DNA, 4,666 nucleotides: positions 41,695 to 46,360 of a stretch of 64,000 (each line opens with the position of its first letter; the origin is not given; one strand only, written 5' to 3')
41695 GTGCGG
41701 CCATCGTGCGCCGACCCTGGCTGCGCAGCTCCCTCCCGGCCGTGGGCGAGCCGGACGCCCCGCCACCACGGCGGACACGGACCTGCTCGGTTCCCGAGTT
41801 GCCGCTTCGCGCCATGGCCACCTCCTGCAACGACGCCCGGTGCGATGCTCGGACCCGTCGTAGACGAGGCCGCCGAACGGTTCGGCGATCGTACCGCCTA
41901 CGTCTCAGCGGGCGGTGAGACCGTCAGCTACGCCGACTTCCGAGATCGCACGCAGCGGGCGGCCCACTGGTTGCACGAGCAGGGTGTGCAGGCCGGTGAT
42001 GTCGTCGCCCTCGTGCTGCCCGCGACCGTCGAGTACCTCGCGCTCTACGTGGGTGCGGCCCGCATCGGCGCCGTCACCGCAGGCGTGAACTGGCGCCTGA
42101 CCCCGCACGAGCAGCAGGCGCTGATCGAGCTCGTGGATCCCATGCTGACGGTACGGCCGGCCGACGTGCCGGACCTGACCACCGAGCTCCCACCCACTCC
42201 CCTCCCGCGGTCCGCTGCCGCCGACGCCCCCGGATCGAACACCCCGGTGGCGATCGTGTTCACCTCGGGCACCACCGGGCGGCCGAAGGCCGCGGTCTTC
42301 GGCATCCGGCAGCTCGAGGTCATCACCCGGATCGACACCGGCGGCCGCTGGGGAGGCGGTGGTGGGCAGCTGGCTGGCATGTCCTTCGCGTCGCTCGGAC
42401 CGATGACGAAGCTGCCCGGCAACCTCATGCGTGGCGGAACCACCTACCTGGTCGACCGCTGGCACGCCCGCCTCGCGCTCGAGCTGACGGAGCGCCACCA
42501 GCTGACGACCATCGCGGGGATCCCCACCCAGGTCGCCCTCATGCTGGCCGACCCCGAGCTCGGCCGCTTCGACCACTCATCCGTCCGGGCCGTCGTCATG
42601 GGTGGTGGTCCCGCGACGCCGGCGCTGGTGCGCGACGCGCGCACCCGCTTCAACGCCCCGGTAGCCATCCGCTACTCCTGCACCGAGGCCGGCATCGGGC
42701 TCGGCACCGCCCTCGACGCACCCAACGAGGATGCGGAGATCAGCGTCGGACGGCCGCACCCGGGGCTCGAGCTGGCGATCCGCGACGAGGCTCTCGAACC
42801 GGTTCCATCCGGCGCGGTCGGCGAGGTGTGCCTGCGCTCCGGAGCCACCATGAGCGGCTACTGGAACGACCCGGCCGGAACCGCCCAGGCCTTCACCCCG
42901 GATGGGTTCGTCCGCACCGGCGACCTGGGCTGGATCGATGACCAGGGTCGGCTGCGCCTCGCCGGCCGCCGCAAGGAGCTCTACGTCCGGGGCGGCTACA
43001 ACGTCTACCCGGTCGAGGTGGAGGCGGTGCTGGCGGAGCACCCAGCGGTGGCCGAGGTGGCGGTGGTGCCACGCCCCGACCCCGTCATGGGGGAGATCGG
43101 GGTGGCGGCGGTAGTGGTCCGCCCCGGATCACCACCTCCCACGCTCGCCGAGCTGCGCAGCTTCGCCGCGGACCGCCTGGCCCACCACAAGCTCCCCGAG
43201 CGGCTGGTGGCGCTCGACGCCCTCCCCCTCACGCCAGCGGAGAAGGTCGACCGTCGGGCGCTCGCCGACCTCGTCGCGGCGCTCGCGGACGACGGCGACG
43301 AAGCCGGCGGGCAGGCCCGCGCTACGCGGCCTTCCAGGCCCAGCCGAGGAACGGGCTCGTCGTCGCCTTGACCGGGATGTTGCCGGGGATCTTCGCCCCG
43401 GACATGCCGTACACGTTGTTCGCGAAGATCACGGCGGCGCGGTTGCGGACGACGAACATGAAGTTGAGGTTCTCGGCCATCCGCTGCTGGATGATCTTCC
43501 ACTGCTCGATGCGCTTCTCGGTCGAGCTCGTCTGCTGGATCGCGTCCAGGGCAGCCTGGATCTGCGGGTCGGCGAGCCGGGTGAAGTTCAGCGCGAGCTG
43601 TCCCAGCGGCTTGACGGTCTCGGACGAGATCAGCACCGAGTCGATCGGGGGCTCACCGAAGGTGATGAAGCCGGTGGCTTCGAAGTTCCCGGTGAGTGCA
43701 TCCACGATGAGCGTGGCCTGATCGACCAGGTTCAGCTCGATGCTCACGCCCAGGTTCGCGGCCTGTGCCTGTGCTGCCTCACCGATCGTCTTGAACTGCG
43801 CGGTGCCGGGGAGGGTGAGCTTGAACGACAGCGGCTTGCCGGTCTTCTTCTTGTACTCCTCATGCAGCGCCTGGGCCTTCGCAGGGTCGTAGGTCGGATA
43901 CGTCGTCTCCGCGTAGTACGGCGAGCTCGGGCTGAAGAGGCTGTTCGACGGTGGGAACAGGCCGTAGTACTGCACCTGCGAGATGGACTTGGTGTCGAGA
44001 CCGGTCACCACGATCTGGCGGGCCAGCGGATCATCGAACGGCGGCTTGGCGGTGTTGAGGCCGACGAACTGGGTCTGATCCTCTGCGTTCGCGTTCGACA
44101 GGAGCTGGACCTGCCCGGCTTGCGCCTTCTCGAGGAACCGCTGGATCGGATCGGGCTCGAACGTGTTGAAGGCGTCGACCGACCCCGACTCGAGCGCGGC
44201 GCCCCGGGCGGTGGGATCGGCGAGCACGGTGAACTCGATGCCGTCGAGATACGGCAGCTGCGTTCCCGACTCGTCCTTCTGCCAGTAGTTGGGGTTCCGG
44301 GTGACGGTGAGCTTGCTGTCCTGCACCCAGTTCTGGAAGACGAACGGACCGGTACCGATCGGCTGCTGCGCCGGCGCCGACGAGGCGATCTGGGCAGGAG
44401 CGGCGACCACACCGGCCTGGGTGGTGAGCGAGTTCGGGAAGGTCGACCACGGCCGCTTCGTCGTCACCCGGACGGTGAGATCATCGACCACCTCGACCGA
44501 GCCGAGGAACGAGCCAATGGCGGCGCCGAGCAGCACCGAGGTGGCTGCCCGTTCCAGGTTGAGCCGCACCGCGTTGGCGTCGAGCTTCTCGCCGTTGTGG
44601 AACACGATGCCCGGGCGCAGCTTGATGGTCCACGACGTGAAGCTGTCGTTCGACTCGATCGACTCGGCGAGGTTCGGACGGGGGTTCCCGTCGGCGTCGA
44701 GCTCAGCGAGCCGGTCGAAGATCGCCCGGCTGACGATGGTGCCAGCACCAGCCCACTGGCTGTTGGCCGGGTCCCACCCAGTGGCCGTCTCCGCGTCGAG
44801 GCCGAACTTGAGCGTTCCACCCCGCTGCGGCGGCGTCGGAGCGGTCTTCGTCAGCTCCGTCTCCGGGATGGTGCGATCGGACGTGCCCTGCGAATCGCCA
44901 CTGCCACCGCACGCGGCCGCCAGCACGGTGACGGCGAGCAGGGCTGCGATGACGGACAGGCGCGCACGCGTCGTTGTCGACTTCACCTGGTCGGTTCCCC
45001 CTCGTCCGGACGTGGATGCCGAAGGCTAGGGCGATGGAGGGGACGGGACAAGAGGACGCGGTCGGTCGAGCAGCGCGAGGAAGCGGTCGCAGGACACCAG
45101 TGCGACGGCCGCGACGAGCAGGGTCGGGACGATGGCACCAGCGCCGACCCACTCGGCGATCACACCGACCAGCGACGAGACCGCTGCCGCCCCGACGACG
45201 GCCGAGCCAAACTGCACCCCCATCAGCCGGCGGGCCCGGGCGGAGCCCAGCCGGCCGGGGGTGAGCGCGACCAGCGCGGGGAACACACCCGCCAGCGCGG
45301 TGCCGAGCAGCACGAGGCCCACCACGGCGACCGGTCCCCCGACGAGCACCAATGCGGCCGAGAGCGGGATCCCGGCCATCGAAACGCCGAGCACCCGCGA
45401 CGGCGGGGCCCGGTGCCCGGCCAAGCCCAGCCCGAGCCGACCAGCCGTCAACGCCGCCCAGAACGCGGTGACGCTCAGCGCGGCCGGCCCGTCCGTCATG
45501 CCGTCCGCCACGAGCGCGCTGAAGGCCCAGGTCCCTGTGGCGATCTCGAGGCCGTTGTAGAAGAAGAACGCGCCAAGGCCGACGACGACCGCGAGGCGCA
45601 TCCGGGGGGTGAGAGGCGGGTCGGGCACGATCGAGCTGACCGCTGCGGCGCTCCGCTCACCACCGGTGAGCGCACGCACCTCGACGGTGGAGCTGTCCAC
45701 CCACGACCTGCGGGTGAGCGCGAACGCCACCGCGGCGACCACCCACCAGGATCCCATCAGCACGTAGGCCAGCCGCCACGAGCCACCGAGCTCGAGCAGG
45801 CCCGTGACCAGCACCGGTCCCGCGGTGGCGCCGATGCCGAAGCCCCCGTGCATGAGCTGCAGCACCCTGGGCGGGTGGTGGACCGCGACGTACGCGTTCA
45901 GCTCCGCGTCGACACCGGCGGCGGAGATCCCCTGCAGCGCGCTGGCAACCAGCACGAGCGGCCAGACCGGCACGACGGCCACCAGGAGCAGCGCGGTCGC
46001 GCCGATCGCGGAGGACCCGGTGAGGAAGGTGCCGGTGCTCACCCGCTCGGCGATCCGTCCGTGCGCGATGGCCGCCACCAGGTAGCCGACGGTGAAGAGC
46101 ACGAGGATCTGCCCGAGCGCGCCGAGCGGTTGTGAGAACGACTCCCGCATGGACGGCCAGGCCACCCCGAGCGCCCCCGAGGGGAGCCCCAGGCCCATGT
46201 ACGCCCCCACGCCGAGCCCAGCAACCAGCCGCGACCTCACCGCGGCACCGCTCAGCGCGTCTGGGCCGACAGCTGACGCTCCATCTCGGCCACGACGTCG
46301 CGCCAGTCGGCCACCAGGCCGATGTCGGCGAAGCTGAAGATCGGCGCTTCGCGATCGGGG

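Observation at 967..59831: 17 copies of a 20-bp palindrome (core TGACR-N4-YGTCA, flanks near AACC...GGTT) mark nearly every promoter region of a >55-kb CoA-thioester catabolic supercluster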

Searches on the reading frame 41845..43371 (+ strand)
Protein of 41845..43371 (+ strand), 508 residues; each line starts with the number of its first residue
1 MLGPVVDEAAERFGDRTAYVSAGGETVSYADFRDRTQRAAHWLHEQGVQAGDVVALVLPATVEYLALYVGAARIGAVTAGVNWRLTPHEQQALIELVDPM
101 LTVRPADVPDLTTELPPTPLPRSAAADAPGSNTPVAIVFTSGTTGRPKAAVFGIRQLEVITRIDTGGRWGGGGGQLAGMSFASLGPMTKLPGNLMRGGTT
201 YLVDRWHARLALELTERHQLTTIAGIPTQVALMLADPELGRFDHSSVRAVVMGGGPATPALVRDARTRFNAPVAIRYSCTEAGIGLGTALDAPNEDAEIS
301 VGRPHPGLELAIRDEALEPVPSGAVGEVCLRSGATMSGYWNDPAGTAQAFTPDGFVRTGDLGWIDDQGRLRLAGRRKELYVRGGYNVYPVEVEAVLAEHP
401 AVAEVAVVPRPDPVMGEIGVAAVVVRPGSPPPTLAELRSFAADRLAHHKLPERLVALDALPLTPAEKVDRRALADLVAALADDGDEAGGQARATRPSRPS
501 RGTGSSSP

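Call 14: search_protein_families(library=pfam, proteins=[window:41845-43371:+], max_evalue=0.00001)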
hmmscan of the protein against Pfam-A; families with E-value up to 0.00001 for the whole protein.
window:41845-43371:+ (508 aa): 2 families
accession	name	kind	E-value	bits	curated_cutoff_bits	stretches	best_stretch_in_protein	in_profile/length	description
PF00501.34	AMP-binding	-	3.7e-62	210.8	29.9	1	7-340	2-384/384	AMP-binding enzyme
PF13193.12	AMP-binding_C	-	5.7e-19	69.3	24.5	1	391-467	1-76/76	AMP-binding enzyme C-terminal domain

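Call 55: search_protein_families(library=ncbifam, proteins=[window:41845-43371:+], max_evalue=1e-10)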
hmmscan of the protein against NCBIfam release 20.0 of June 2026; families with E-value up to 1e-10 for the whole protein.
window:41845-43371:+ (508 aa): 97 families (the best 25 are shown)
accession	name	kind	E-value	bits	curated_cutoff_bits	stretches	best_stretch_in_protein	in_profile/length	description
NF004837.0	PRK06187.1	subfamily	7.9e-92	308.2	476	2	128-477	166-522/531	long-chain-fatty-acid--CoA ligase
NF052580.1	Str24CoAsynCasG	equivalog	2.3e-77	260.6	750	2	206-473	277-546/548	steroid-24-oyl-CoA synthetase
NF005676.0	PRK07470.1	equivalog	1.5e-74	251.6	774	1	132-476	176-528/544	acyl-CoA synthetase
NF006572.0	PRK09088.1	equivalog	1.6e-73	248.1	696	1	22-479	24-489/491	acyl-CoA synthetase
NF005801.1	PRK07656.1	equivalog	4.5e-73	246.6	657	2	130-473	162-499/500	FadD3 family acyl-CoA ligase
NF009233.0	PRK12583.1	subfamily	3.9e-71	240.1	832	1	201-477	273-550/558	fatty acid CoA ligase family protein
NF052269.1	Staph_lig_FadD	equivalog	2.7e-66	223.9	650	2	132-477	150-493/499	long-chain-fatty-acid--CoA ligase FadD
NF004511.1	PRK05852.1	equivalog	1.6e-63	215.1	650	1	136-476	159-503/505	FadD7 family fatty acid--CoA ligase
NF005702.0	PRK07514.1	subfamily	2.6e-63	214.1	558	1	133-476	158-499/506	malonyl-CoA synthase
NF004797.0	PRK06145.1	equivalog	4.2e-63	213.4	850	1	10-475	12-493/499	acyl-CoA synthetase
NF006181.0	PRK08314.1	subfamily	1.1e-60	205.5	705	1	133-475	205-552/563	long-chain-fatty-acid--CoA ligase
NF006182.0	PRK08316.1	subfamily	1.9e-60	204.9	663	2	130-475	169-515/523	fatty acyl-CoA synthetase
NF005857.1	PRK07786.1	exception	7.6e-60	202.9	733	1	127-471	162-506/513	fatty-acid--CoA ligase FadD5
NF004822.0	PRK06178.1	equivalog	4.3e-59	200.6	782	1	122-477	203-567/571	acyl-CoA synthetase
NF005307.0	PRK06839.1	equivalog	1e-58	199.2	748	1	193-476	212-492/496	o-succinylbenzoate--CoA ligase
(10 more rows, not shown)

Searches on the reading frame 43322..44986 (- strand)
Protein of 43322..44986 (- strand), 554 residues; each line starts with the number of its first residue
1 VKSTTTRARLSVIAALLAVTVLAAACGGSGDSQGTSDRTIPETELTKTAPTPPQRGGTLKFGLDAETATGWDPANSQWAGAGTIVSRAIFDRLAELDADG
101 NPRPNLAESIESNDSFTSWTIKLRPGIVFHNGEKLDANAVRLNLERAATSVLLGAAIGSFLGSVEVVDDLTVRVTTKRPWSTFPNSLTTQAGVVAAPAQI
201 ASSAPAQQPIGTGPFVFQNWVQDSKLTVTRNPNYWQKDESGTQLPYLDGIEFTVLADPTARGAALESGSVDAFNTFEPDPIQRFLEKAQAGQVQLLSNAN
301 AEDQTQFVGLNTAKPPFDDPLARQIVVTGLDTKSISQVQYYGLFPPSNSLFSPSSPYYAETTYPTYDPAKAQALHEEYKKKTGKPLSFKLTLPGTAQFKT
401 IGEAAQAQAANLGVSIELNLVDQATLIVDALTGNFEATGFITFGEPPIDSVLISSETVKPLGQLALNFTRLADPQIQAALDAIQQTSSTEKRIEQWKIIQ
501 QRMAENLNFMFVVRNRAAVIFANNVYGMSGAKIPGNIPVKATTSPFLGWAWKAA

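Call 14: search_protein_families(library=pfam, proteins=[window:43322-44986:-], max_evalue=0.00001)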
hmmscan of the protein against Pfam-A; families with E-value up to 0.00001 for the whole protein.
window:43322-44986:- (554 aa): 1 family
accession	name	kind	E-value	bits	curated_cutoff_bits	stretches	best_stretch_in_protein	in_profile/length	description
PF00496.27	SBP_bac_5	-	1.7e-70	238.4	32.4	1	102-438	2-342/368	Bacterial extracellular solute-binding proteins, family 5 Middle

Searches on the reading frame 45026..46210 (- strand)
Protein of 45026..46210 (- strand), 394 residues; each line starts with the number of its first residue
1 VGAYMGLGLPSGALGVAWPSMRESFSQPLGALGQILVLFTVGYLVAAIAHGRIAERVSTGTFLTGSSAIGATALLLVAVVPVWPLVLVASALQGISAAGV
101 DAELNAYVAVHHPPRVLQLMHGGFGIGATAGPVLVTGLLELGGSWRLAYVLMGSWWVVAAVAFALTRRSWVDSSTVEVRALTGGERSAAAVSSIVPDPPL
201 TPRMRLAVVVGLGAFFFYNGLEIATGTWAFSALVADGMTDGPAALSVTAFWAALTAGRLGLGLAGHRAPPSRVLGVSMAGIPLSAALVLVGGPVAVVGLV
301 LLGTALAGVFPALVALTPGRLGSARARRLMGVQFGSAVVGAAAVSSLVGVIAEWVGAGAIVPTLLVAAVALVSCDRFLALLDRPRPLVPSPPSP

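Call 14: search_protein_families(library=pfam, proteins=[window:45026-46210:-], max_evalue=0.00001)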
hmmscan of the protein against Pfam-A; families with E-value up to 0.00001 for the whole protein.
window:45026-46210:- (394 aa): 1 family
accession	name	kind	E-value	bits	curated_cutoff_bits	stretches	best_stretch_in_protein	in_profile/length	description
PF07690.21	MFS_1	-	5.2e-19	68.8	33.4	1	3-332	4-334/347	Major Facilitator Superfamily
